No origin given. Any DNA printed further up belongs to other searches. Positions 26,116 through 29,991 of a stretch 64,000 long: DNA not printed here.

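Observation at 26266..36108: Translationally coupled 9.8-kb operon of three giant paralogous lipoproteins with no recognisable functional domain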

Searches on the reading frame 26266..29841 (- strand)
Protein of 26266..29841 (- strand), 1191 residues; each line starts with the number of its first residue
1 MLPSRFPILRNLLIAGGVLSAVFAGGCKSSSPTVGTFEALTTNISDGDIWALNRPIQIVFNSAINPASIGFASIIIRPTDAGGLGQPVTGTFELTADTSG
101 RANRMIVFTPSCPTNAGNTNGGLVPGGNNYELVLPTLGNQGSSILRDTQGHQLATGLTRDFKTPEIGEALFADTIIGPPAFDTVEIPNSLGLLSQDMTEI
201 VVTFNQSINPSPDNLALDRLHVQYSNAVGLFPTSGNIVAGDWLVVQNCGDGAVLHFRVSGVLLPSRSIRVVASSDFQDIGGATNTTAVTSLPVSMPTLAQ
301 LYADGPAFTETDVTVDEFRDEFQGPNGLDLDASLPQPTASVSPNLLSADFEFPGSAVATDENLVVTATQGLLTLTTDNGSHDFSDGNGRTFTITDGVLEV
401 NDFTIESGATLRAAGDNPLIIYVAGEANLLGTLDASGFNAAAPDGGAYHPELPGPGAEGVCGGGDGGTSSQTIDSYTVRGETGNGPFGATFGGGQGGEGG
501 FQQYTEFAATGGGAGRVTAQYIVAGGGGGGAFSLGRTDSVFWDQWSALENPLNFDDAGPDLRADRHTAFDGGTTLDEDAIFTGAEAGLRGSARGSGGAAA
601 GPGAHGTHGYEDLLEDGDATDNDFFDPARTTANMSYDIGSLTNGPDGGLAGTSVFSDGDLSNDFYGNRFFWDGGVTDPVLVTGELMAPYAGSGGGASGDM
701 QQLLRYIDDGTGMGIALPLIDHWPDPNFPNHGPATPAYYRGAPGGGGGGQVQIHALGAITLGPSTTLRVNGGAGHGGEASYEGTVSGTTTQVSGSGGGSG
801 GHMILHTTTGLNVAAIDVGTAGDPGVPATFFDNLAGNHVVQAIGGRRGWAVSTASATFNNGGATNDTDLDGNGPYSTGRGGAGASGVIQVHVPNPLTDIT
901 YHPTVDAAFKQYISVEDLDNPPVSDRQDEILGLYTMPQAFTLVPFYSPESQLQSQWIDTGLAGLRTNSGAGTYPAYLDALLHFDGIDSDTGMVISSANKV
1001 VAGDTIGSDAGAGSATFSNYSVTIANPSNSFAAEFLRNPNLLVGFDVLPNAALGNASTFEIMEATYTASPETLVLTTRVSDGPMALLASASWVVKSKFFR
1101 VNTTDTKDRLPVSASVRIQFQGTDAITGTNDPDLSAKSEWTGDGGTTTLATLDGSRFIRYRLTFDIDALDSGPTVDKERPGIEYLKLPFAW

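Call 7: search_protein_families(library=pfam, proteins=[window:26266-29841:-], max_evalue=1)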
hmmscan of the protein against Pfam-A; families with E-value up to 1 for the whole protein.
window:26266-29841:- (1191 aa): 1 family
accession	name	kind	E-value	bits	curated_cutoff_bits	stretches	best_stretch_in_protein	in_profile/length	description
PF13205.12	Big_5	-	0.00037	21.6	23.6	1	51-111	20-70/105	Bacterial Ig-like domain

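Call 8: search_protein_families(library=ncbifam, proteins=[window:26266-29841:-], max_evalue=1)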
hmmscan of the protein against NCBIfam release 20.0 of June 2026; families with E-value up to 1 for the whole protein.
window:26266-29841:- (1191 aa): 0 families

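Call 14: search_solved_structures(query=window:26266-29841:-, max_evalue=1)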
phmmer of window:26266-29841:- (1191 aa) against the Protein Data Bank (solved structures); distinct sequences matched with E-value up to 1: 0.

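Call 16: find_homologous_proteins(query=window:26266-29841:-)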
Query window:26266-29841:- (1191 aa): 83 proteins with E <= 0.001 among 8000 candidates.
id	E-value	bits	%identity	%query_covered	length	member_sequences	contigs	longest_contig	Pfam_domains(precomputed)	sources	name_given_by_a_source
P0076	0.0e+0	2667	100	100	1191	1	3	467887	-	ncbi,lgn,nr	ncbi:MAG: hypothetical protein GY747_13365 [Planctomycetes bacterium]|nr:hypothetical protein [Planc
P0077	0.0e+0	2299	86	100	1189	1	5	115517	-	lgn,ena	-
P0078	0.0e+0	2065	77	100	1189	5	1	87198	-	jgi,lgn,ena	jgi:hypothetical protein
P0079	0.0e+0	2046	76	100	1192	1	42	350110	-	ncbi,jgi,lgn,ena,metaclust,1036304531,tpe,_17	jgi:hypothetical protein|metaclust:\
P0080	0.0e+0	2021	76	100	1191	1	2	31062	-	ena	-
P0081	0.0e+0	1873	75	93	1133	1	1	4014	-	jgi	-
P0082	0.0e+0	1794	67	100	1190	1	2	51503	-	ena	-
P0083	0.0e+0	1572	62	100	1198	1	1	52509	PF13205.13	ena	-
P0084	0.0e+0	1561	60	100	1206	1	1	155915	-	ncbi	-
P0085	0.0e+0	1531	60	100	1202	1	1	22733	-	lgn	-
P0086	0.0e+0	1524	59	100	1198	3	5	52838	-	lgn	-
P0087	0.0e+0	1505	59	99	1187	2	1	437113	-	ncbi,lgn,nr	ncbi:MAG: hypothetical protein O3A50_02500 [Planctomycetota bacterium]|nr:hypothetical protein [Plan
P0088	0.0e+0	1502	58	100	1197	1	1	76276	-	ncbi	ncbi:MAG: hypothetical protein QM477_02275 [Planctomycetota bacterium]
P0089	0.0e+0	1492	60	100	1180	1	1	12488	-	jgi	-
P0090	0.0e+0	1491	58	99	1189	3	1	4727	-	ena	-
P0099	0.0e+0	1191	51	98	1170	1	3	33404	-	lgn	-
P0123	3.2e-249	848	42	97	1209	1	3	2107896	-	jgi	jgi:hypothetical protein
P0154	1.0e-48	184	28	42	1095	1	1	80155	-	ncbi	ncbi:MAG: hypothetical protein AB1726_15170 [Planctomycetota bacterium]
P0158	1.7e-21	94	26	39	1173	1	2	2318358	PF13205.13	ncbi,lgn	ncbi:MAG: hypothetical protein R3F56_06040 [Planctomycetota bacterium]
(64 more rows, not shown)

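Call 27: find_related_loci(query=A2, collection=genome_contigs, flank=10000)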
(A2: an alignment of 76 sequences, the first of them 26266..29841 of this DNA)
Query A2 (1191 aa) in genome_contigs; peptide patterns used: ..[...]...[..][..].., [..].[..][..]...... (x = any residue, [..] = any of these).
600 stretches matched a pattern (row limit reached: there are more); 3 encode a relative of the query (tblastn E <= 1e-3); 3 distinct loci.
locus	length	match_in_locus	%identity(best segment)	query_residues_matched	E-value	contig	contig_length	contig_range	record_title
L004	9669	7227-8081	27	37-288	2e-22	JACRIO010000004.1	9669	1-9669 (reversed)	MAG: Planctomycetota bacterium isolate NC_groundwater_1805_Pr3_B-0.1um_71_11 SR-2_scaffold_141_80880, whole genome shotg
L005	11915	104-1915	26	396-1191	4e-14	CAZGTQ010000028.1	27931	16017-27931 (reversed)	MAG TPA_asm: uncultured Planctomycetaceae bacterium isolate binchicken_co31_237 genome assembly, contig: k141_1670796, w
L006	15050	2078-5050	33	52-1187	4e-8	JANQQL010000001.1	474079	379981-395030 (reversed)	MAG: Planctomycetota bacterium isolate IP29b_bin.26 k99_2967392, whole genome shotgun sequence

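Call 36: predict_structure(alignment_id=A2)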
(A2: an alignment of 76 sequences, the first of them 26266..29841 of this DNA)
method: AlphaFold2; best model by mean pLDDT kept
length: 1191 residues; sequences in the alignment: 76
mean_pLDDT: 88.5   pTM: 0.77
mean pLDDT of the five models: 88.5, 88.4, 87.2, 86.5, 86.1
residues with pLDDT >= 90: 768; 70-90: 332; 50-70: 64; < 50: 27
segments of 3 or more residues with pLDDT < 50: 1-6, 15-20, 22-33
pLDDT, mean of each block of 10 residues (from residue 1): 43 50 37 69 93 92 92 91 82 91 93 82 90 79 84 91 89 86 92 87 92 90 91 88 84 91 92 93 93 92 89 90 86 92 93 89 93 95 94 97 97 97 97 97 81 93 96 90 94 94 85 76 96 95 80 74 82 79 94 88 91 90 79 74 93 93 95 89 95 97 82 77 88 84 97 97 97 93 76 96 96 97 95 95 94 72 65 88 97 95 97 94 95 97 94 93 64 88 92 93 89 81 93 93 95 88 93 94 89 94 90 95 89 92 86 93 93 86 94 84
secondary structure, 60 per line:
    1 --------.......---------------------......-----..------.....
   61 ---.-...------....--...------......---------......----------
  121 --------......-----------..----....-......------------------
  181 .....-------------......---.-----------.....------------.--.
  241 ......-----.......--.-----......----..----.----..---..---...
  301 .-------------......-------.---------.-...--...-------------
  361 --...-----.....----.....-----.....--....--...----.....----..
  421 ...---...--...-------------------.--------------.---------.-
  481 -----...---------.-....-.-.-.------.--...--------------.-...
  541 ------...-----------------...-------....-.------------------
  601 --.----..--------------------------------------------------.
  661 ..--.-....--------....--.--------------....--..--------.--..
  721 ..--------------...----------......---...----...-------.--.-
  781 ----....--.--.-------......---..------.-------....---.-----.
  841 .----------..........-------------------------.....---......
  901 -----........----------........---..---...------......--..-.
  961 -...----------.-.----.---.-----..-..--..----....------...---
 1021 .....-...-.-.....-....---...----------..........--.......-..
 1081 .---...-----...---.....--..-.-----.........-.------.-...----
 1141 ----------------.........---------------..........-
elements in order (helices of 4 or more, strands of 3 or more residues): H9-15 E37-42 E56-60 E75-78 E90-95 E105-110 E129-134 E152-155 E157-162 E181-185 E199-204 E220-224 E240-246 E252-258 E267-272 H298-301 E315-320 E340-342 E345-347 E363-365 E371-375 E380-384 E390-394 E397-400 E403-405 E410-414 E419-423 E427-429 E432-434 E500-503 H577-580 E667-670 E679-682 E700-703 H719-722 E737-739 E750-755 E759-761 E766-768 H785-788 E802-807 H827-830 H852-861 E887-891 H895-898 H906-913 H924-931 E940-942 E949-954 E1005-1008 E1015-1017 E1021-1025 H1033-1037 H1039-1042 E1046-1048 E1059-1068 E1071-1077 E1093-1095 E1099-1103 E1115-1123 E1157-1165 E1181-1190

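Call 59: search_solved_structures(query=A2, max_evalue=10)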
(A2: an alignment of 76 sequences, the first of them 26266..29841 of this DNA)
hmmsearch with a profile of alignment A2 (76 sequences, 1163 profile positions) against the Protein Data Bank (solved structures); distinct sequences matched with E-value up to 10: 2.
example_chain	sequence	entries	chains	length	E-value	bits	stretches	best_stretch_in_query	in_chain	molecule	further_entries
9q50_A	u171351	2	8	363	1.8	9.5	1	485-531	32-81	Integrase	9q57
6put_A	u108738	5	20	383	2.5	9.1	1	485-531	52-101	Chimeric Sso7d and HIV-1 integrase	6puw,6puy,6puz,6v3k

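Call 69: find_encoding_contigs(protein=P0076, flank=3000, max_places=3)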
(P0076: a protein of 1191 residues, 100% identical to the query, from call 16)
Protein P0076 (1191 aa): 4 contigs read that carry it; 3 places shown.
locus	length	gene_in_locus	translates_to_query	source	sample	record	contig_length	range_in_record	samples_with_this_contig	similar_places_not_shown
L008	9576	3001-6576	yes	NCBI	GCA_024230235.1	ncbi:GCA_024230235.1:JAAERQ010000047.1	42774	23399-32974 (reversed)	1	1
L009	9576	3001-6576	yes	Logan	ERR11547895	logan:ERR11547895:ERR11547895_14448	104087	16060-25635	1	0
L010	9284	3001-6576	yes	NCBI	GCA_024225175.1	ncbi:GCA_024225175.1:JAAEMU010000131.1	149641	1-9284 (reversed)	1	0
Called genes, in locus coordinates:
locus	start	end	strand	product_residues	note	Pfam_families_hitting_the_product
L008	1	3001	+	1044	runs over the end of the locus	-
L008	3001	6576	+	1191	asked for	-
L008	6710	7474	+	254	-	-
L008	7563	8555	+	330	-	PF06750:A24_N_bact, PF01478:Peptidase_A24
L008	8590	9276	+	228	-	PF00691:OmpA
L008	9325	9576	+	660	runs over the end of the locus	PF00009:GTP_EFTU, PF22042:EF-G_D2, PF14492:EFG_III, PF03764:EFG_IV, PF00679:EFG_C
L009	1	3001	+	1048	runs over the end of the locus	-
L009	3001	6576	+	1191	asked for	-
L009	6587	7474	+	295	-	-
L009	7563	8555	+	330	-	PF06750:A24_N_bact, PF01478:Peptidase_A24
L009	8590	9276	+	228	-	PF00691:OmpA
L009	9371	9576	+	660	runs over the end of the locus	PF00009:GTP_EFTU, PF22042:EF-G_D2, PF14492:EFG_III, PF03764:EFG_IV, PF00679:EFG_C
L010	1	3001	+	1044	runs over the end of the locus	-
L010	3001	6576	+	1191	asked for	-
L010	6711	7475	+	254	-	-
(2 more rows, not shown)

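Call 75: find_encoding_contigs(protein=P0123, flank=10000, max_places=1)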
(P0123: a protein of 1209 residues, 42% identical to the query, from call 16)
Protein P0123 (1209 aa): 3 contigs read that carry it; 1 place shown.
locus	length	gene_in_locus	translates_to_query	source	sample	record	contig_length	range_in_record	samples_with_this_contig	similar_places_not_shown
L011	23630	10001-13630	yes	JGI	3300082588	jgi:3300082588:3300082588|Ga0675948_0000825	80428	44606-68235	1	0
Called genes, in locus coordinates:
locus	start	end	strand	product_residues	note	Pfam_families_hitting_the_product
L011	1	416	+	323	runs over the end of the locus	PF13180:PDZ_2, PF17820:PDZ_6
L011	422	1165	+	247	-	PF03309:Pan_kinase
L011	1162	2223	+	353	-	PF01926:MMR_HSR1, PF02421:FeoB_N (weak)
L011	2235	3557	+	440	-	PF02729:OTCace_N, PF00185:OTCace (weak), PF02748:PyrI_C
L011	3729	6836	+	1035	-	PF13205:Big_5 (faint)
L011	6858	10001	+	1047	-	PF13205:Big_5 (faint)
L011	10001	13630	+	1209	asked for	-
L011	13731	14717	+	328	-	PF06750:A24_N_bact, PF01478:Peptidase_A24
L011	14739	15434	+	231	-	PF00691:OmpA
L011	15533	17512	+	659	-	PF00009:GTP_EFTU, PF03144:GTP_EFTU_D2, PF22042:EF-G_D2, PF14492:EFG_III, PF03764:EFG_IV, PF00679:EFG_C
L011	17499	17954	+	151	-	-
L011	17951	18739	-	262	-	PF01026:TatD_DNase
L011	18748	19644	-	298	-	-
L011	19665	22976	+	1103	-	-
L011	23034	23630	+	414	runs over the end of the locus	-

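Call 76: find_encoding_contigs(protein=P0158, flank=10000, max_places=1)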
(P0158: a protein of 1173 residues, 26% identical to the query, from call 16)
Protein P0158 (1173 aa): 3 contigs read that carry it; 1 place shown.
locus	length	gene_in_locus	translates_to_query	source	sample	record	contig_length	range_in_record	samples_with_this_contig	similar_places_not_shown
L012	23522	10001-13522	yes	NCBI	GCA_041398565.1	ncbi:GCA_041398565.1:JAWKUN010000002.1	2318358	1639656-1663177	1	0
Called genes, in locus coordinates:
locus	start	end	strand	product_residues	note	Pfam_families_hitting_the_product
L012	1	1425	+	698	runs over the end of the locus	PF10150:RNase_E_G, PF20833:RNase_E_G_Thio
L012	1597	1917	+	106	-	PF00829:Ribosomal_L21p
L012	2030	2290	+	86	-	PF01016:Ribosomal_L27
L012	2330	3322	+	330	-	PF01018:GTP1_OBG, PF01926:MMR_HSR1, PF02421:FeoB_N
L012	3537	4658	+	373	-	PF00437:T2SSE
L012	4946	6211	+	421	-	PF17820:PDZ_6 (faint)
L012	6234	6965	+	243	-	PF03309:Pan_kinase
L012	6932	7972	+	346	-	PF10396:TrmE_N (weak), PF01926:MMR_HSR1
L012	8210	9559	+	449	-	PF02729:OTCace_N, PF00185:OTCace, PF02748:PyrI_C (weak)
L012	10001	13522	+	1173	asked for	PF13205:Big_5 (faint)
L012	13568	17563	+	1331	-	-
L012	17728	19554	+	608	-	-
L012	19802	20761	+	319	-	PF06750:A24_N_bact, PF01478:Peptidase_A24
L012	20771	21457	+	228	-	PF00691:OmpA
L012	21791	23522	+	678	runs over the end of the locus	PF00009:GTP_EFTU, PF22042:EF-G_D2, PF14492:EFG_III, PF03764:EFG_IV, PF00679:EFG_C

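Call 78: search_protein_families(library=pfam, proteins=[L012:17728-19554:+, L012:13568-17563:+, L012:10001-13522:+, L011:19665-22976:+], max_evalue=0.01)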
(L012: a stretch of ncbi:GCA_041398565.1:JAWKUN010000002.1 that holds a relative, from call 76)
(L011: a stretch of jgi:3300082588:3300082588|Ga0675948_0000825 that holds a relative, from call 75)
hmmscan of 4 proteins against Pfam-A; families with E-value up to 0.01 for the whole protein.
L012:17728-19554:+ (608 aa): 0 families

L012:13568-17563:+ (1331 aa): 0 families

L012:10001-13522:+ (1173 aa): 1 family
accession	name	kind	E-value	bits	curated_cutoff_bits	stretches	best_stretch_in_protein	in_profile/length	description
PF13205.12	Big_5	-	1.2e-05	26.4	23.6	0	43-167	9-105/105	Bacterial Ig-like domain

L011:19665-22976:+ (1103 aa): 1 family
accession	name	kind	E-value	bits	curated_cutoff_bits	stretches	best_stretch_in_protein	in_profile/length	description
PF13205.12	Big_5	-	0.0002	22.5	23.6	1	91-172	19-91/105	Bacterial Ig-like domain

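Call 99: search_protein_families(library=phrogs, proteins=[window:26266-29841:-], max_evalue=0.01)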
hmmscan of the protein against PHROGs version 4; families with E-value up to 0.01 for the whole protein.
window:26266-29841:- (1191 aa): 0 families
